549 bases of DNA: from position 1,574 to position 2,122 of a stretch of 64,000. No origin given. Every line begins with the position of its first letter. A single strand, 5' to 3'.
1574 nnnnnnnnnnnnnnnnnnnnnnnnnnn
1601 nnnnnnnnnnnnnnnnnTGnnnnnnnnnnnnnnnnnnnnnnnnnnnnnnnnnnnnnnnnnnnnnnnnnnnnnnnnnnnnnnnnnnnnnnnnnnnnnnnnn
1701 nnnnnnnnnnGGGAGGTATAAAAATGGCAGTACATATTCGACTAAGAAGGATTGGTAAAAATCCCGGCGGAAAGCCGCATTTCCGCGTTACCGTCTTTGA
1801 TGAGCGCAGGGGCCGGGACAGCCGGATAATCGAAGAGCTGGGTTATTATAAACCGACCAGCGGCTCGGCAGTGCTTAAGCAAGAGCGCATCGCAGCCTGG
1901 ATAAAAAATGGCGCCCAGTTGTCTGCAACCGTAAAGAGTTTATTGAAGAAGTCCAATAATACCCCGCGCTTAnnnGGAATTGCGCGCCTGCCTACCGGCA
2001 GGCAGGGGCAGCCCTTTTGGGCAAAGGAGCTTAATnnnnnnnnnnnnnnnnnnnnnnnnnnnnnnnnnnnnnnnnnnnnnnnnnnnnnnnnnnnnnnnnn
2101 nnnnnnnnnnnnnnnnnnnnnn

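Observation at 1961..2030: The rpsP C-terminus and stop codon are supplied by the repeat element; this copy also carries an extra palindrome shared with riboswitch 2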

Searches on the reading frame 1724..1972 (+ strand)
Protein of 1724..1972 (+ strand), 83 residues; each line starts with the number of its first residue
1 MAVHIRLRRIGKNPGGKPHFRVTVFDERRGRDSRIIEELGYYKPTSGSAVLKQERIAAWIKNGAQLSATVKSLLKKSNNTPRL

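Call 12: find_homologous_proteins(query=window:1724-1972:+, max_evalue=1e-8)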
Query seq(83 aa) (83 aa): 808 proteins with E <= 1e-8 among 814 candidates; the best 120 are listed.
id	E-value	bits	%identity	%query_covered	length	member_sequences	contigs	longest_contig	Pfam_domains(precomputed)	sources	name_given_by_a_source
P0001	2.0e-47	176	100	100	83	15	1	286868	PF00886.25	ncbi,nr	ncbi:MAG: 30S ribosomal protein S16 [Candidatus Omnitrophica bacterium]|nr:30S ribosomal protein S16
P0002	6.1e-40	152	91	94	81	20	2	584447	PF00886.25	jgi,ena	jgi:small subunit ribosomal protein S16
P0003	8.5e-40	151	90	94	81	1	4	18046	PF00886.25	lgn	-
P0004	3.7e-38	146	87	94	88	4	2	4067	PF00886.25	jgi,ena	jgi:small subunit ribosomal protein S16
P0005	4.8e-38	146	86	98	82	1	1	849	PF00886.25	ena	-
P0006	4.8e-38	146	86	93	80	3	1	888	PF00886.25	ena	-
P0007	5.0e-38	146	87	93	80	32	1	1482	PF00886.25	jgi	jgi:small subunit ribosomal protein S16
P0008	6.5e-38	145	87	94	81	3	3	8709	PF00886.25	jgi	jgi:small subunit ribosomal protein S16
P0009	7.4e-38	145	88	94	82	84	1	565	PF00886.25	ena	-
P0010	9.2e-38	145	86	94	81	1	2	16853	PF00886.25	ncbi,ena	-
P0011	9.8e-38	145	87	93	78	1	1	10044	PF00886.25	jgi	-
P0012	1.1e-37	145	87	94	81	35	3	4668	PF00886.25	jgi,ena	-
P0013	1.3e-37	145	87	94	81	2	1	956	PF00886.25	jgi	jgi:small subunit ribosomal protein S16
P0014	1.3e-37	145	87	93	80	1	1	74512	PF00886.25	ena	-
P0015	1.4e-37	144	88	93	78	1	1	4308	PF00886.25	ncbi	-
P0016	2.4e-37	144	84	96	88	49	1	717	PF00886.25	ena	-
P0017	3.1e-37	143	87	94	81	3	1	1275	PF00886.25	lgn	-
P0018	3.2e-37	143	84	96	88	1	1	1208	PF00886.25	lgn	-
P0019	3.7e-37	143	86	94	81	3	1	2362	PF00886.25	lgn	-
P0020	4.7e-37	143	86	94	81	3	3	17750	PF00886.25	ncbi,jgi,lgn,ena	-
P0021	5.2e-37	143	87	94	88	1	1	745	PF00886.25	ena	-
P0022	5.2e-37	143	86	94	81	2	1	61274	PF00886.25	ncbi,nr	ncbi:MAG: 30S ribosomal protein S16 [Candidatus Omnitrophica bacterium]|nr:30S ribosomal protein S16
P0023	5.4e-37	143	86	93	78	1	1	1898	PF00886.25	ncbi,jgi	-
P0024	6.1e-37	142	86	94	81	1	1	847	PF00886.25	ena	-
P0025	6.4e-37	142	86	94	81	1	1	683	PF00886.25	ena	-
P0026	6.4e-37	142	86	94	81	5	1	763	PF00886.25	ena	-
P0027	8.2e-37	142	86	94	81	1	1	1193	PF00886.25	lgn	-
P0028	8.4e-37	142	86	94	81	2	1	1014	PF00886.25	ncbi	-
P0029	8.7e-37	142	84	96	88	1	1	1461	PF00886.25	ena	-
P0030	1.3e-36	141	87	92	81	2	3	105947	PF00886.25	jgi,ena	-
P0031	1.8e-36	141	84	96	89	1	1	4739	PF00886.25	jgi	jgi:small subunit ribosomal protein S16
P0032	2.0e-36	141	83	93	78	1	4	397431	PF00886.25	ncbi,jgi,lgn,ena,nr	ncbi:MAG: 30S ribosomal protein S16 [Candidatus Omnitrophica bacterium]|jgi:ribosomal protein S16|nr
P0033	2.8e-36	140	86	94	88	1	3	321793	PF00886.25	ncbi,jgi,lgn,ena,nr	ncbi:MAG: 30S ribosomal protein S16 [Candidatus Omnitrophica bacterium]|jgi:small subunit ribosomal 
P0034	3.1e-36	140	85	94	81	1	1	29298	PF00886.25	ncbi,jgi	jgi:small subunit ribosomal protein S16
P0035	3.2e-36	140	87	92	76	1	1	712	PF00886.25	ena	-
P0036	3.6e-36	140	85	94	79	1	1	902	PF00886.25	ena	-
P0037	3.7e-36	140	80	99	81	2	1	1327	PF00886.25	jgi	-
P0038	4.4e-36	140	85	94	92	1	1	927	PF00886.25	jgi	jgi:small subunit ribosomal protein S16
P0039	5.0e-36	139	83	96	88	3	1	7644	PF00886.25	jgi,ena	-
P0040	5.9e-36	139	83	94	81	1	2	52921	PF00886.25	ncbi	-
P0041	6.5e-36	139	86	94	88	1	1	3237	PF00886.25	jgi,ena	-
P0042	7.1e-36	139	83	93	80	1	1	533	PF00886.25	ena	-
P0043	7.3e-36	139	83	93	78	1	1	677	PF00886.25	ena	-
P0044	7.5e-36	139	83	93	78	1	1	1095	PF00886.25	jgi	jgi:small subunit ribosomal protein S16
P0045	8.2e-36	139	83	93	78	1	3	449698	PF00886.25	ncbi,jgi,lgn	jgi:small subunit ribosomal protein S16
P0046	1.1e-35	138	83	94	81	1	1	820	PF00886.25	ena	-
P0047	2.1e-35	137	84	84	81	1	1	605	PF00886.25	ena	-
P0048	5.3e-35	136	83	93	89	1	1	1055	PF00886.25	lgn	-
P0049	5.7e-35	136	83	93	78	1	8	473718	PF00886.25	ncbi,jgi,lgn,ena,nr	ncbi:MAG: 30S ribosomal protein S16 [Candidatus Omnitrophica bacterium]|nr:30S ribosomal protein S16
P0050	8.0e-35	136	79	94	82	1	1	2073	PF00886.25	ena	-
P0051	9.0e-35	136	81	94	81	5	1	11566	PF00886.25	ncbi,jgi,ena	ncbi:MAG: 30S ribosomal protein S16 [Candidatus Omnitrophota bacterium]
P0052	9.8e-35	135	82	92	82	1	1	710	PF00886.25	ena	-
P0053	9.9e-35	135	81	94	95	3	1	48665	PF00886.25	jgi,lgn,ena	-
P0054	1.0e-34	135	79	93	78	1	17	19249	PF00886.25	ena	-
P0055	1.1e-34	135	79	94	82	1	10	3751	PF00886.25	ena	-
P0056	1.1e-34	135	79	94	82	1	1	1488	PF00886.25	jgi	jgi:small subunit ribosomal protein S16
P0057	1.4e-34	135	80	92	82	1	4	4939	PF00886.25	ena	-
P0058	1.4e-34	135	79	93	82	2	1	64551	PF00886.25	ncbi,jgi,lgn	ncbi:MAG: 30S ribosomal protein S16 [Candidatus Omnitrophota bacterium]|jgi:small subunit ribosomal 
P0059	1.4e-34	135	79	93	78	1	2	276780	PF00886.25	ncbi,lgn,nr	ncbi:MAG: 30S ribosomal protein S16 [Candidatus Omnitrophica bacterium]|nr:30S ribosomal protein S16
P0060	2.6e-34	134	80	92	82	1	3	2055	PF00886.25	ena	-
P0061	2.7e-34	134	80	92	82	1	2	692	PF00886.25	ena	-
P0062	3.8e-34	133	78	93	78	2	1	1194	PF00886.25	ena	-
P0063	3.9e-34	133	78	93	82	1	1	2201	PF00886.25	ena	-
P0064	5.1e-34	133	80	92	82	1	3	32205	PF00886.25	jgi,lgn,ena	-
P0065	5.5e-34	133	82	93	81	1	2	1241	PF00886.25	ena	-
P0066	6.5e-34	133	80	92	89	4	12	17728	PF00886.25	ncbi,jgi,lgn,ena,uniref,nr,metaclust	ncbi:MAG: 30S ribosomal protein S16 [Candidatus Omnitrophica bacterium CG08_land_8_20_14_0_20_41_16]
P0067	7.0e-34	133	82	92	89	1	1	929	PF00886.25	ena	-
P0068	7.3e-34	133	78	93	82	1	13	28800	PF00886.25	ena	-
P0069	7.4e-34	133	78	93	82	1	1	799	PF00886.25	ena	-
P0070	1.1e-33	132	79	92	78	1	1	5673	PF00886.25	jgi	-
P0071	1.1e-33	132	78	93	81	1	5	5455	PF00886.25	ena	-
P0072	1.4e-33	132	78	93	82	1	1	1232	PF00886.25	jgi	jgi:small subunit ribosomal protein S16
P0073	1.4e-33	132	78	93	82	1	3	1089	PF00886.25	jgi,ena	-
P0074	1.4e-33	132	77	94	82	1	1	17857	PF00886.25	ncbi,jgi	ncbi:MAG: 30S ribosomal protein S16 [Candidatus Omnitrophota bacterium]|jgi:small subunit ribosomal 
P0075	1.6e-33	132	83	93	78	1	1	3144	PF00886.25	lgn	-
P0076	1.9e-33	131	78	94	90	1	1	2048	PF00886.25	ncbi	-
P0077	2.1e-33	131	79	93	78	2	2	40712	PF00886.25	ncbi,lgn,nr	ncbi:MAG: 30S ribosomal protein S16 [Candidatus Omnitrophica bacterium]|nr:30S ribosomal protein S16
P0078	3.2e-33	131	80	92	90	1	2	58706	PF00886.25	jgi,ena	-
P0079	3.8e-33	130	77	83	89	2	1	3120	PF00886.25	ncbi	-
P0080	4.0e-33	130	77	93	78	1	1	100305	PF00886.25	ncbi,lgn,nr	ncbi:MAG: 30S ribosomal protein S16 [Candidatus Omnitrophica bacterium]|nr:30S ribosomal protein S16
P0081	4.4e-33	130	74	93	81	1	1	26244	PF00886.25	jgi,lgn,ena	-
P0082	5.0e-33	130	79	94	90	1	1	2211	PF00886.25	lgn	-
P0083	5.6e-33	130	73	100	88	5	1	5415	PF00886.25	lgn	-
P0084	6.3e-33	130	79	92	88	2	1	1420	PF00886.25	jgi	-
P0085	6.4e-33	130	78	94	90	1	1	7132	PF00886.25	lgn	-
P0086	7.4e-33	129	77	93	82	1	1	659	PF00886.25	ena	-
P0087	7.4e-33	129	79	92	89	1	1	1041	PF00886.25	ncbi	-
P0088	8.9e-33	129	78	94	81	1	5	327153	PF00886.25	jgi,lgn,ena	-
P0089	9.4e-33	129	78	92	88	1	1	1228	PF00886.25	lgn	-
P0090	1.6e-32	128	78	92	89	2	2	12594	PF00886.25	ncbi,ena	ncbi:MAG: 30S ribosomal protein S16 [Candidatus Omnitrophota bacterium]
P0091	1.6e-32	128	79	92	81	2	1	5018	PF00886.25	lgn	-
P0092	1.7e-32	128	75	93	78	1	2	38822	PF00886.25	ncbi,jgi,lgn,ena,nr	ncbi:MAG: 30S ribosomal protein S16 [Candidatus Omnitrophica bacterium]|jgi:small subunit ribosomal 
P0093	1.9e-32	128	75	93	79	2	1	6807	PF00886.25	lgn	-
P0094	2.1e-32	128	75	93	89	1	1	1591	PF00886.25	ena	-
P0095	2.4e-32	128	77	94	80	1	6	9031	PF00886.25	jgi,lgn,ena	jgi:small subunit ribosomal protein S16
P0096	2.4e-32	128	72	94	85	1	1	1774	PF00886.25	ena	-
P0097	2.7e-32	128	78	92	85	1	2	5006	PF00886.25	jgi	jgi:small subunit ribosomal protein S16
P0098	2.8e-32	128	77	84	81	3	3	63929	PF00886.25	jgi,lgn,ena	-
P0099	3.0e-32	127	77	94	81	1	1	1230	PF00886.25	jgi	-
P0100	3.2e-32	127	75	93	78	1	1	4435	PF00886.25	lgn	-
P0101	3.5e-32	127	75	93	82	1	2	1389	PF00886.25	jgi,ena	-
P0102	3.9e-32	127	77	98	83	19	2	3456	PF00886.25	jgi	-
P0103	3.9e-32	127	79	92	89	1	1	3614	PF00886.25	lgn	-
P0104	4.2e-32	127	73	96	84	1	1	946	PF00886.25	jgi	jgi:small subunit ribosomal protein S16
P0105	4.2e-32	127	77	93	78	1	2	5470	PF00886.25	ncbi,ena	-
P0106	4.3e-32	127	75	93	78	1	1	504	PF00886.25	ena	-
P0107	4.8e-32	127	75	92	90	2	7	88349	PF00886.25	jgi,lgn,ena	jgi:small subunit ribosomal protein S16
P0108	5.6e-32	127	78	92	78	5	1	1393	PF00886.25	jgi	-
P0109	5.8e-32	127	73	94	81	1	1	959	PF00886.25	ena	-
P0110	6.5e-32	126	73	94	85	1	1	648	PF00886.25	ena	-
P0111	6.7e-32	126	78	94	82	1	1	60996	PF00886.25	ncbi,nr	ncbi:MAG: 30S ribosomal protein S16 [Candidatus Omnitrophica bacterium]|nr:30S ribosomal protein S16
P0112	7.8e-32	126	78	92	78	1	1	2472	PF00886.25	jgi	-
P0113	8.3e-32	126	76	90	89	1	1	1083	PF00886.25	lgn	-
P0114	8.5e-32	126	77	93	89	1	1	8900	PF00886.25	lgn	-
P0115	9.7e-32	126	78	92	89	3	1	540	PF00886.25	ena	-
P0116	1.0e-31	126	76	92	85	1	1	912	PF00886.25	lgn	-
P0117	1.0e-31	126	75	93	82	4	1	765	PF00886.25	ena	-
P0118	1.1e-31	126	71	94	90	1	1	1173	PF00886.25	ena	-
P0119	1.2e-31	126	74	93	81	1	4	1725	PF00886.25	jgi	jgi:small subunit ribosomal protein S16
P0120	1.2e-31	126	75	90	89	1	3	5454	PF00886.25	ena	-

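Call 15: find_related_loci(query=window:1724-1972:+, collection=metagenome_contigs, flank=10000)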
Query seq(83 aa) (83 aa) in metagenome_contigs; peptide patterns used: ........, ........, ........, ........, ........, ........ (x = any residue, [..] = any of these).
600 stretches matched a pattern (row limit reached: there are more); 145 encode a relative of the query (tblastn E <= 1e-3); the best 80 are kept; 80 distinct loci.
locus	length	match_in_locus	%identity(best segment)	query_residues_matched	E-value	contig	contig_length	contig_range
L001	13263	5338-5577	91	1-80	3e-46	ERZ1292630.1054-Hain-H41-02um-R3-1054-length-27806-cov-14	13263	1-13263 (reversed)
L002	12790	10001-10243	86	1-81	5e-45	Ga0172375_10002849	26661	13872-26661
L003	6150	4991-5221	90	1-77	3e-44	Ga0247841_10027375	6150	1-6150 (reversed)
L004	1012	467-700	90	1-78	2e-46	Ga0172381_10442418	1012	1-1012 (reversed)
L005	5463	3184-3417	87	1-78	6e-44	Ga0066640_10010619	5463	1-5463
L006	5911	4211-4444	87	1-78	8e-44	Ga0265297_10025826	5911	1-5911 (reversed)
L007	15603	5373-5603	90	1-77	6e-44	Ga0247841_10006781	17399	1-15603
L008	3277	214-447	87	1-78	1e-43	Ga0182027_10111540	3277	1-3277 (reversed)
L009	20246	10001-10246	84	1-81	1e-43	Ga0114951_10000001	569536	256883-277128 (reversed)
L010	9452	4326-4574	82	1-83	2e-43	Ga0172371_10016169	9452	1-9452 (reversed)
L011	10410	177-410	87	1-78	5e-43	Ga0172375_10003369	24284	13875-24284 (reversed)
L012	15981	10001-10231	86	1-77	1e-42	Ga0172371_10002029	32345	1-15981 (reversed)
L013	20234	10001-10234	87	1-78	2e-42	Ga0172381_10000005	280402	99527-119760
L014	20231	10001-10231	84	1-77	4e-42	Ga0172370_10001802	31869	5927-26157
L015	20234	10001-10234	86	1-78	7e-42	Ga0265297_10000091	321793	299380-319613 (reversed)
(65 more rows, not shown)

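Call 20: find_encoding_contigs(protein=P0005, flank=10000, max_places=3)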
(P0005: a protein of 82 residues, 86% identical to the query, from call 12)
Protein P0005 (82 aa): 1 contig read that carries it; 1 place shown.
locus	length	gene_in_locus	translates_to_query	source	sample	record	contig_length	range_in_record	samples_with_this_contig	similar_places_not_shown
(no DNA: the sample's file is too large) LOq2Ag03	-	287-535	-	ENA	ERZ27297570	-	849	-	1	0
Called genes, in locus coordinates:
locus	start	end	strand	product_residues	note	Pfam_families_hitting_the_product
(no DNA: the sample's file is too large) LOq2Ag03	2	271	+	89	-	?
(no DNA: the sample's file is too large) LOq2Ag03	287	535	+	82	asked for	PF00886:Ribosomal_S16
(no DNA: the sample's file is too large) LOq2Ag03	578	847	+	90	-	?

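Call 21: find_encoding_contigs(protein=P0037, flank=10000, max_places=3)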
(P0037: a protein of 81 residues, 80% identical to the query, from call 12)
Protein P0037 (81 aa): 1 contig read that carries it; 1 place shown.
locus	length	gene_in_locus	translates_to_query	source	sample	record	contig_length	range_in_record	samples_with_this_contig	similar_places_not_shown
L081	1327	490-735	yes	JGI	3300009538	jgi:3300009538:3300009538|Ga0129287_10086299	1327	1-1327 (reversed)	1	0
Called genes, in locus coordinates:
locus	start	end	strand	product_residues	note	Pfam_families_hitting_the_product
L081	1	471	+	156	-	?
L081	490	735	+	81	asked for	PF00886:Ribosomal_S16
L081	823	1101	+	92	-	PF02699:YajC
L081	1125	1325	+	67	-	?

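Call 22: find_encoding_contigs(protein=P0083, flank=10000, max_places=3)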
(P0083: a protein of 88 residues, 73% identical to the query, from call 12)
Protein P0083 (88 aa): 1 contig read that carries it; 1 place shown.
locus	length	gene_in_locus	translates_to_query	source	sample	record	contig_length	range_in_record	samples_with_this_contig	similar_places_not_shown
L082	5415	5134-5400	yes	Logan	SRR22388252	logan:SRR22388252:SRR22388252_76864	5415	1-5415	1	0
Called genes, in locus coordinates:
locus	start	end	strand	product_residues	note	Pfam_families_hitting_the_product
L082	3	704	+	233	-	?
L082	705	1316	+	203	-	PF00117:GATase, PF07685:GATase_3 (weak), PF01174:SNO (weak)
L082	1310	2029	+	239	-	PF00977:His_biosynth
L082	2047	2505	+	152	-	PF08823:PG_binding_2 (weak), PF01471:PG_binding_1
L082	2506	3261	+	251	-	PF00977:His_biosynth, PF03060:NMO (faint)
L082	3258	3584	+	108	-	PF01502:PRA-CH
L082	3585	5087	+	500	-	PF04715:, PF00425:Chorismate_bind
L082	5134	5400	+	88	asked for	PF00886:Ribosomal_S16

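Call 68: list_cluster_members(proteins=[P0001, P0005])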
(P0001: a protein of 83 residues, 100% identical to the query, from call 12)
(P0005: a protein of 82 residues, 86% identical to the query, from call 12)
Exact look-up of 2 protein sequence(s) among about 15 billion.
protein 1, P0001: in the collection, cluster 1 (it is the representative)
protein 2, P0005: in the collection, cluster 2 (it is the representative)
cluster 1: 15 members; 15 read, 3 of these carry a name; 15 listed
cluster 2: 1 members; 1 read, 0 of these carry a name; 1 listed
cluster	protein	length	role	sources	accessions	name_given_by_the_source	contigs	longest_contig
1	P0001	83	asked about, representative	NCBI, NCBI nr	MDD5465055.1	MAG: 30S ribosomal protein S16 [Candidatus Omnitrophica bacterium] | 30S ribosomal protein S16 [Candidatus Omnitrophota bacterium]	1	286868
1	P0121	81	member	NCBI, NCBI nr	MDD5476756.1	MAG: 30S ribosomal protein S16 [Candidatus Omnitrophica bacterium] | 30S ribosomal protein S16 [Candidatus Omnitrophota bacterium]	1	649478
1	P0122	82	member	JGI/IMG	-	small subunit ribosomal protein S16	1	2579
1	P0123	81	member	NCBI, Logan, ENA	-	-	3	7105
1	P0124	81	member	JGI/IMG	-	-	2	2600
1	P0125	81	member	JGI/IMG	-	-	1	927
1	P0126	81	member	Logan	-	-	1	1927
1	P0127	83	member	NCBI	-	-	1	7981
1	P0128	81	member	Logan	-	-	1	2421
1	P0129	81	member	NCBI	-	-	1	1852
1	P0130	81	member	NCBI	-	-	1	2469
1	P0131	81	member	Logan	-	-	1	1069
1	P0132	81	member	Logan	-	-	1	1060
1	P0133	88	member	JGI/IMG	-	-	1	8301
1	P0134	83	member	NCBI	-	-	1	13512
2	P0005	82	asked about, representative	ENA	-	-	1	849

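Call 70: find_encoding_contigs(protein=P0134, flank=3000, max_places=2)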
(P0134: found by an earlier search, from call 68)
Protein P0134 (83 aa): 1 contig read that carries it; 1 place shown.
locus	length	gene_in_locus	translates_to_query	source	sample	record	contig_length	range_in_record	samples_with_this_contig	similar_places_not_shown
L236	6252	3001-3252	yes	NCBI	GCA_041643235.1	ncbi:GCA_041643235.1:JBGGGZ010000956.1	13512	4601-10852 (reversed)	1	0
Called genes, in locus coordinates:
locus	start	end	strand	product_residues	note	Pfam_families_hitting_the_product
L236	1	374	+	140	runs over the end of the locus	PF08823:PG_binding_2 (weak), PF01471:PG_binding_1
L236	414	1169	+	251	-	PF00977:His_biosynth, PF02581:TMP-TENI (faint), PF03060:NMO (faint)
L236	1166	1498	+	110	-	PF01502:PRA-CH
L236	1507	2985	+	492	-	PF04715:, PF00425:Chorismate_bind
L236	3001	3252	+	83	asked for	PF00886:Ribosomal_S16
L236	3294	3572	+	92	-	PF02699:YajC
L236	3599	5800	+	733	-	PF07549:Sec_GG (weak), PF21760:SecD_1st, PF22599:SecDF_P1_head, PF02355:SecD_SecF_C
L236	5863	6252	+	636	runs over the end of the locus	PF17757:UvrB_inter, PF02559:CarD_TRCF_RID, PF04851:ResIII, PF00270:DEAD, PF00271:Helicase_C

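Call 71: find_encoding_contigs(protein=P0127, flank=3000, max_places=2)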
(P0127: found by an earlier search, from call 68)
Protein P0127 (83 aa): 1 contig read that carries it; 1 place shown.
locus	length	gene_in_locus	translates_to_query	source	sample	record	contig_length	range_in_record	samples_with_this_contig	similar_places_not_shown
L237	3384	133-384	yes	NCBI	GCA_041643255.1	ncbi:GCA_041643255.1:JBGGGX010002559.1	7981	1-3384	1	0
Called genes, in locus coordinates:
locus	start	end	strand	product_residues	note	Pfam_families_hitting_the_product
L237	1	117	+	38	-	?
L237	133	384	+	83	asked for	PF00886:Ribosomal_S16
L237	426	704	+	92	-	PF02699:YajC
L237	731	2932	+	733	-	PF07549:Sec_GG (weak), PF21760:SecD_1st, PF22599:SecDF_P1_head, PF02355:SecD_SecF_C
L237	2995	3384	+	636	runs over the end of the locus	PF17757:UvrB_inter, PF02559:CarD_TRCF_RID, PF04851:ResIII, PF00270:DEAD, PF00271:Helicase_C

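Call 72: find_encoding_contigs(protein=P0122, flank=3000, max_places=2)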
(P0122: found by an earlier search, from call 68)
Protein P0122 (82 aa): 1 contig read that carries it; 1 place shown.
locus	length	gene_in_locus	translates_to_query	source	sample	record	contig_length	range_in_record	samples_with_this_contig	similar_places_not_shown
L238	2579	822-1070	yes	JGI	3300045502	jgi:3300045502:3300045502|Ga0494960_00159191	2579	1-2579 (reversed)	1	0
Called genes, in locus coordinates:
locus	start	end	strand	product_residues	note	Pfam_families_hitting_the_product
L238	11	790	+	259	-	PF00425:Chorismate_bind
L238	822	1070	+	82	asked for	PF00886:Ribosomal_S16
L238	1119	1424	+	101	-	PF02699:YajC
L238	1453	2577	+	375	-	?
